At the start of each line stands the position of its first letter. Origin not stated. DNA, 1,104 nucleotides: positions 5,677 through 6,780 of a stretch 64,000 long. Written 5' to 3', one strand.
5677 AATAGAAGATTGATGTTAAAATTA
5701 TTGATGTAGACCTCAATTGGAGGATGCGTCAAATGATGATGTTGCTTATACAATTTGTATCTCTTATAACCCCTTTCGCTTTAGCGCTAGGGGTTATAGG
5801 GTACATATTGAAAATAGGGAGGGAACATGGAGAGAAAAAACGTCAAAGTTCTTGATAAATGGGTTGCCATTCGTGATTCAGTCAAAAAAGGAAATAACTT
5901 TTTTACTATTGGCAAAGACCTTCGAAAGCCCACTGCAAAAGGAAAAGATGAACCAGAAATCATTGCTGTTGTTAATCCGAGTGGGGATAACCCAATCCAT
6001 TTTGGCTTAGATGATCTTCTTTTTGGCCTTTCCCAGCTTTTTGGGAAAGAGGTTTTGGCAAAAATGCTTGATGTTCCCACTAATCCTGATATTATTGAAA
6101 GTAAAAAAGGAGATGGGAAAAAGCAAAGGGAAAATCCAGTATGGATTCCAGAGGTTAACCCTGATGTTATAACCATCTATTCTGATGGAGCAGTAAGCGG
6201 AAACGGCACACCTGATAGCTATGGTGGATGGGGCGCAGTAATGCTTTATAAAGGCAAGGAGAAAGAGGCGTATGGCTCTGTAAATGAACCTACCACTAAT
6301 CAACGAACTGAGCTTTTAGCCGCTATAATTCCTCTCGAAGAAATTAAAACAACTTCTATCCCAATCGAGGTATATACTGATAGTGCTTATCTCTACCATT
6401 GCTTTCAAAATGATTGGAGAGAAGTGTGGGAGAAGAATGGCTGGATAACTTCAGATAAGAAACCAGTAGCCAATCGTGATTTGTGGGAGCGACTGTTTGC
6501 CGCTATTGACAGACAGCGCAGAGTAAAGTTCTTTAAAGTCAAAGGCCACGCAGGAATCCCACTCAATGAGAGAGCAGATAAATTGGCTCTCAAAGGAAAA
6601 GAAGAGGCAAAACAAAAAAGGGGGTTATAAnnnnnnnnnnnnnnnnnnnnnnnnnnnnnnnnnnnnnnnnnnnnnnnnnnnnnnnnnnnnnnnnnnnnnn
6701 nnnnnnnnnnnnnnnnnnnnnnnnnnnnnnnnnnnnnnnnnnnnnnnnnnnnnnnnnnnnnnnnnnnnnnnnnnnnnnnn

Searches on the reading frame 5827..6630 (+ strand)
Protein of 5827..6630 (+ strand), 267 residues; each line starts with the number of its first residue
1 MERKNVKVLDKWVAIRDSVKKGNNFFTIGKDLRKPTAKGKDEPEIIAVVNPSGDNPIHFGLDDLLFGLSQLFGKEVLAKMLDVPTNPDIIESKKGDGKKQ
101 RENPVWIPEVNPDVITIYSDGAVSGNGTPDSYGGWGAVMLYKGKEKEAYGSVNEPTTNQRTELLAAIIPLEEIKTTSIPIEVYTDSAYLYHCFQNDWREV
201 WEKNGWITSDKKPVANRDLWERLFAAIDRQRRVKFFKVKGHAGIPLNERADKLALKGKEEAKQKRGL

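Call 12: search_protein_families(library=phrogs, proteins=[window:5827-6630:+], max_evalue=0.0001)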
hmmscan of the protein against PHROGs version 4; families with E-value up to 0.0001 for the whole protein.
window:5827-6630:+ (267 aa): 2 families
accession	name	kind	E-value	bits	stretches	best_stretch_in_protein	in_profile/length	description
phrog_531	-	DNA, RNA and nucleotide metabolism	1.5e-51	176.4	1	92-263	53-229/285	Rnase H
phrog_3265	-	DNA, RNA and nucleotide metabolism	1.1e-21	78.4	1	147-259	77-193/496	ribonuclease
